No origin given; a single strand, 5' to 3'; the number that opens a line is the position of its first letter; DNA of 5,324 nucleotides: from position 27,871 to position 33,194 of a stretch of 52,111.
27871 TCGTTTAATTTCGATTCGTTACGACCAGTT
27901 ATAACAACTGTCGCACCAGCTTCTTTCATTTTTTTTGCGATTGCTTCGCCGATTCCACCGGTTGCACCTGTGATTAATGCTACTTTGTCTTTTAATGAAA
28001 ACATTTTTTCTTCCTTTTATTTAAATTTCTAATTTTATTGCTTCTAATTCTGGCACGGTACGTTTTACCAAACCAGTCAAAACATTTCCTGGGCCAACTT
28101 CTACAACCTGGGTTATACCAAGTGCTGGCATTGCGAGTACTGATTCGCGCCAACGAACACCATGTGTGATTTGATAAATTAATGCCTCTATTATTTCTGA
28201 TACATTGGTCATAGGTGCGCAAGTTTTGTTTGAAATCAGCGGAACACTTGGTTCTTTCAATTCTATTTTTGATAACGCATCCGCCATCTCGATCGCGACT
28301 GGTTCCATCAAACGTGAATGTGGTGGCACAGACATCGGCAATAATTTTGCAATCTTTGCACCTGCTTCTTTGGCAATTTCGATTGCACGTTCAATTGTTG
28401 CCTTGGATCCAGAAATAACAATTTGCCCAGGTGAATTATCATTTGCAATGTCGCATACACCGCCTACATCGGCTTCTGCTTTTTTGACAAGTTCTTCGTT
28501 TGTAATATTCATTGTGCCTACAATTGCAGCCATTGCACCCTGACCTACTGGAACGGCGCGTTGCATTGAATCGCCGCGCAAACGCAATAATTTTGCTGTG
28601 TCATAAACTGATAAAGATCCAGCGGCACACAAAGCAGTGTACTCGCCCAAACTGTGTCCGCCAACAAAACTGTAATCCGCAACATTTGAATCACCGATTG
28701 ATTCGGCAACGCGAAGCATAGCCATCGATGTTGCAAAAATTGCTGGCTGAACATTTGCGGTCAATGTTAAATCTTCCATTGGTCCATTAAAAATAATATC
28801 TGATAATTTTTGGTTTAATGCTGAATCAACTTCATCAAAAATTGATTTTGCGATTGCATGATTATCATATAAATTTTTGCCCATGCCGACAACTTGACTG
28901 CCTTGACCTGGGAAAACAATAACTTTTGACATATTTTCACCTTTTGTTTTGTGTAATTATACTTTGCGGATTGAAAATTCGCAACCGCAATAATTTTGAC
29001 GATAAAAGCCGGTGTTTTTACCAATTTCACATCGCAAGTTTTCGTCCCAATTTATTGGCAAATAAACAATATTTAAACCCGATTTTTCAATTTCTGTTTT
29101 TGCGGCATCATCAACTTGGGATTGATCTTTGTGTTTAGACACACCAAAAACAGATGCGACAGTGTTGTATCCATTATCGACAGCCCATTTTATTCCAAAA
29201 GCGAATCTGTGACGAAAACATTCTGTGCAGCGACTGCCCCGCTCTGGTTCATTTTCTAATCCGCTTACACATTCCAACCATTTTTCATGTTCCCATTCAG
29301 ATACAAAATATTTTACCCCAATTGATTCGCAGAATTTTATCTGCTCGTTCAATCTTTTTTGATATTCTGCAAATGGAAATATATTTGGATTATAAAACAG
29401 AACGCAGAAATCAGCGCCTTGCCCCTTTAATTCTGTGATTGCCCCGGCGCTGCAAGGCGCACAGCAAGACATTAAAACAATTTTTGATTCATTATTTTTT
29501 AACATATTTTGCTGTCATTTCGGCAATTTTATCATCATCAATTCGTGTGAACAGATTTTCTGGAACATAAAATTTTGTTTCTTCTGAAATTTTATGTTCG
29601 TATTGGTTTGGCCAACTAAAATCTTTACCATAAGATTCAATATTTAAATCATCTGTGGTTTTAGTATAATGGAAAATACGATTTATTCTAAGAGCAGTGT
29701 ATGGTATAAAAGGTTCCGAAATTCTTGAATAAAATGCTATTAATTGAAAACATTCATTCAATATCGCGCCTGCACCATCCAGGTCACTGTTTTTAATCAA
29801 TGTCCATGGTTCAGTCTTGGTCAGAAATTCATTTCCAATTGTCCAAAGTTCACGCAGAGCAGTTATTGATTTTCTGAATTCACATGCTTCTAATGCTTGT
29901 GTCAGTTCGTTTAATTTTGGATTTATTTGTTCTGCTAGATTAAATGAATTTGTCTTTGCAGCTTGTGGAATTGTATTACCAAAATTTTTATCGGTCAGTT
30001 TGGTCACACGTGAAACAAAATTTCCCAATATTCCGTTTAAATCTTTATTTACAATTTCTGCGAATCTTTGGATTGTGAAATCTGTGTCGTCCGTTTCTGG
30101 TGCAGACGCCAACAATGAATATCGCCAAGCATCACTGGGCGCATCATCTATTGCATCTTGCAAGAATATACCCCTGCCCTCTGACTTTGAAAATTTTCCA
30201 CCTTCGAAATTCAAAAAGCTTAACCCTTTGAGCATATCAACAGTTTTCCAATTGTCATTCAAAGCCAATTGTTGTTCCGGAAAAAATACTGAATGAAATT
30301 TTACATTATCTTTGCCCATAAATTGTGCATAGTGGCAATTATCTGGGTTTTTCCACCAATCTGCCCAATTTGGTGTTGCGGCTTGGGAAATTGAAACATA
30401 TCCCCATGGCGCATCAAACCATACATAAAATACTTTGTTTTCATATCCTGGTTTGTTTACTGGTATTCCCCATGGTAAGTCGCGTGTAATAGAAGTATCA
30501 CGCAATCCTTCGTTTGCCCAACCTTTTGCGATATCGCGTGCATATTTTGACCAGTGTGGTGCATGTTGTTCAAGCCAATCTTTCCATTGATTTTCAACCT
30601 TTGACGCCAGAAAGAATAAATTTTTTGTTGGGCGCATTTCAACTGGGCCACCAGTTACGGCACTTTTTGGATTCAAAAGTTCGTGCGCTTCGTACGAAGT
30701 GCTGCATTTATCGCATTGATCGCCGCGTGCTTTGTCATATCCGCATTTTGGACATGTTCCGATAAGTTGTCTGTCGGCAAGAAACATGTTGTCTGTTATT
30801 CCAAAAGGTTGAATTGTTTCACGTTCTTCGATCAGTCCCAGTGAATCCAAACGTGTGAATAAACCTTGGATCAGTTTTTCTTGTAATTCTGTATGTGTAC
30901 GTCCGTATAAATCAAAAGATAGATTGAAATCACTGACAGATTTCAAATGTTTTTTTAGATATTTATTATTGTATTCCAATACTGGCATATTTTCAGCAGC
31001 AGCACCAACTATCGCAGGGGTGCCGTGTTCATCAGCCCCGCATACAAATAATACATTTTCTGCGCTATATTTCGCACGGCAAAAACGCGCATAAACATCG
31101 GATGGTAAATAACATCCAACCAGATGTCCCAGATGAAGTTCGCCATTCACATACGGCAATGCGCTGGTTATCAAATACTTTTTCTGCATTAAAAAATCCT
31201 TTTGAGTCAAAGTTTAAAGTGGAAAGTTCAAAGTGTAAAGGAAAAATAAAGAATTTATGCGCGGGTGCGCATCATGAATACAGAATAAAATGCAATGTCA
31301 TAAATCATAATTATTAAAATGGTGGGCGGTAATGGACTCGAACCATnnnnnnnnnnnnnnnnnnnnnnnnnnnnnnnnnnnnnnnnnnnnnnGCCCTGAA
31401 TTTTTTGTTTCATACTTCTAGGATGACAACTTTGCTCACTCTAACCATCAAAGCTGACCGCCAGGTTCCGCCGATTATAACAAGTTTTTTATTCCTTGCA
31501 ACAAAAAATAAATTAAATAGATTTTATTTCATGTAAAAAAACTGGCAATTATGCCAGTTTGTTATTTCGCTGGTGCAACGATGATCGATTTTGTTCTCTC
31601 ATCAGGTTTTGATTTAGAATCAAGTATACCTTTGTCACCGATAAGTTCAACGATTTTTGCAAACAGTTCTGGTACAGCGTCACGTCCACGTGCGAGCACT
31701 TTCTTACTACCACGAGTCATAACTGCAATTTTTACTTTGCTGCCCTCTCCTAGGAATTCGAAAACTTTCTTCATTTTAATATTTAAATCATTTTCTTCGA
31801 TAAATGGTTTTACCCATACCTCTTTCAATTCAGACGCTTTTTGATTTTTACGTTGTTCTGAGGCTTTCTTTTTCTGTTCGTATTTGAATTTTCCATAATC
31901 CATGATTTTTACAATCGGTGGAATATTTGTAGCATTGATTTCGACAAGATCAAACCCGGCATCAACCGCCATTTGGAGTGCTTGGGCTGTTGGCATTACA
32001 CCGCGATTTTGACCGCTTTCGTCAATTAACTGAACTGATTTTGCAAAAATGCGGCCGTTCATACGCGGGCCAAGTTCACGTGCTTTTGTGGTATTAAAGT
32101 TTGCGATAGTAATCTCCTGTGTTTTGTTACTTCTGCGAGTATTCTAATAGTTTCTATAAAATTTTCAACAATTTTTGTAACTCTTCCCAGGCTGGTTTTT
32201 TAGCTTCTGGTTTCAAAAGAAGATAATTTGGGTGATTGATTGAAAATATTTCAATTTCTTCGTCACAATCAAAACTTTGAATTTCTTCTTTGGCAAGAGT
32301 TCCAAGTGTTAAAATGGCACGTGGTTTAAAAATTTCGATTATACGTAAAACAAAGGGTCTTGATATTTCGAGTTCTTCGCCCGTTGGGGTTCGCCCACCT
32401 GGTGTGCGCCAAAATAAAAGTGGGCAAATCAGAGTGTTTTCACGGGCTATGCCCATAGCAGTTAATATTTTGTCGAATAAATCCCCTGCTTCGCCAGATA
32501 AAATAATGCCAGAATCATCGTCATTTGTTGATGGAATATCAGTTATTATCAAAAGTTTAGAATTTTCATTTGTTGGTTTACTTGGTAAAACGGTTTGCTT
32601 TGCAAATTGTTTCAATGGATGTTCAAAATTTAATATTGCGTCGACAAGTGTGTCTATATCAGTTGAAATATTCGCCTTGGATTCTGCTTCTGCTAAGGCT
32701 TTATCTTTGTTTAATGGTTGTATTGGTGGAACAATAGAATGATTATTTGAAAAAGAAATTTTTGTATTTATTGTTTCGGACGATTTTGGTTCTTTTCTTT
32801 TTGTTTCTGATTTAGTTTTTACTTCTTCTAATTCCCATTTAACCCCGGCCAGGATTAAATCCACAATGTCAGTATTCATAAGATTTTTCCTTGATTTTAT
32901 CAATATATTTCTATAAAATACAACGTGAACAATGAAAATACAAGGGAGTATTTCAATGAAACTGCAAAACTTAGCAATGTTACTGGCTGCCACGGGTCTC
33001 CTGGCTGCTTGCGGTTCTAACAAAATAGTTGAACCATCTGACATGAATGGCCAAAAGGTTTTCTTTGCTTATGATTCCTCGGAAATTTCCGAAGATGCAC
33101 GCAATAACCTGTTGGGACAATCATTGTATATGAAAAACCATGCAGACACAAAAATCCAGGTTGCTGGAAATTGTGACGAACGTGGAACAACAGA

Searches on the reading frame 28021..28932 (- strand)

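Call 7: search_protein_families(library=ncbifam, proteins=[window:28021-28932:-])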
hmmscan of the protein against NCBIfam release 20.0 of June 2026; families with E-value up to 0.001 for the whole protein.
window:28021-28932:- (303 aa): 8 families
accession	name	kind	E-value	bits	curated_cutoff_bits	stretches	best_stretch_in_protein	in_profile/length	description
TIGR00128.1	fabD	equivalog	4.7e-89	298.7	260.9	1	4-295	4-289/290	ACP S-malonyltransferase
TIGR03131.1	malonate_mdcH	equivalog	5.4e-60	203.3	297.9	1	4-301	2-284/297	malonate decarboxylase subunit epsilon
NF045894.1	PKS_plus_SDR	equivalog_domain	7.2e-54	182.9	1740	1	3-293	532-815/1515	type I polyketide synthase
TIGR02813.1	omega_3_PfaA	subfamily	7.4e-37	125.7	1010.1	1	4-294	582-881/2582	polyketide-type polyunsaturated fatty acid synthase PfaA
NF041183.1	Pks2_ls1_myc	equivalog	1.1e-23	82.2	2400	1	4-297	534-818/2086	sulfolipid-1 biosynthesis phthioceranic/hydroxyphthioceranic acid synthase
NF037940.1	PKS_MbtD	equivalog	1.1e-19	70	1150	1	4-280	93-361/978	mycobactin polyketide synthase MbtD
NF040607.1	mycolic_Pks13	equivalog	2.8e-19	68.1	2100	1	2-284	664-945/1680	polyketide synthase Pks13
NF037941.1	PKS_NbtC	equivalog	4.2e-19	68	1150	1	6-282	100-373/1027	nocobactin polyketide synthase NbtC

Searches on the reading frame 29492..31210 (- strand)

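Call 63: search_protein_families(library=ncbifam, proteins=[window:29492-31210:-], max_evalue=1e-20)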
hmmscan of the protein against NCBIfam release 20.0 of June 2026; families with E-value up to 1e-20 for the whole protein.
window:29492-31210:- (572 aa): 7 families
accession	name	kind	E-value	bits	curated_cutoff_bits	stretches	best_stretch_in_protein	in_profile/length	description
NF001100.0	PRK00133.1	equivalog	6.7e-156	520.6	587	1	8-570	3-544/676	methionine--tRNA ligase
TIGR00398.1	metG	equivalog_domain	2.3e-135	452.3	336.35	1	13-557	2-529/530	methionine--tRNA ligase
NF008900.0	PRK12267.1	equivalog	4.2e-68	230.4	598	1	8-567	2-520/648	methionine--tRNA ligase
NF008859.0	PRK11893.2-1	equivalog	3.2e-34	118.7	553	1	10-412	2-402/498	methionine--tRNA ligase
NF008863.0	PRK11893.2-5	equivalog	4.4e-27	94.8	551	1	9-397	4-392/531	methionine--tRNA ligase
NF008860.0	PRK11893.2-2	equivalog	9.8e-25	87.5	761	0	12-273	3-259/583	methionine--tRNA ligase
NF008957.0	PRK12300.1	subfamily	5.7e-23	80.8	677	0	9-72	31-90/946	leucine--tRNA ligase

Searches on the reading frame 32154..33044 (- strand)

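Call 63: search_protein_families(library=ncbifam, proteins=[window:32154-33044:-], max_evalue=1e-20)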
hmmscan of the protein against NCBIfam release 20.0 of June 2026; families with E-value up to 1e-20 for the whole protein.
window:32154-33044:- (296 aa): 1 family
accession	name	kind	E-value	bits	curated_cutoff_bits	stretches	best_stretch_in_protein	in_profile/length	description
TIGR00758.1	UDG_fam4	subfamily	3.3e-26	92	125.3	1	144-255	6-115/173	uracil-DNA glycosylase, family 4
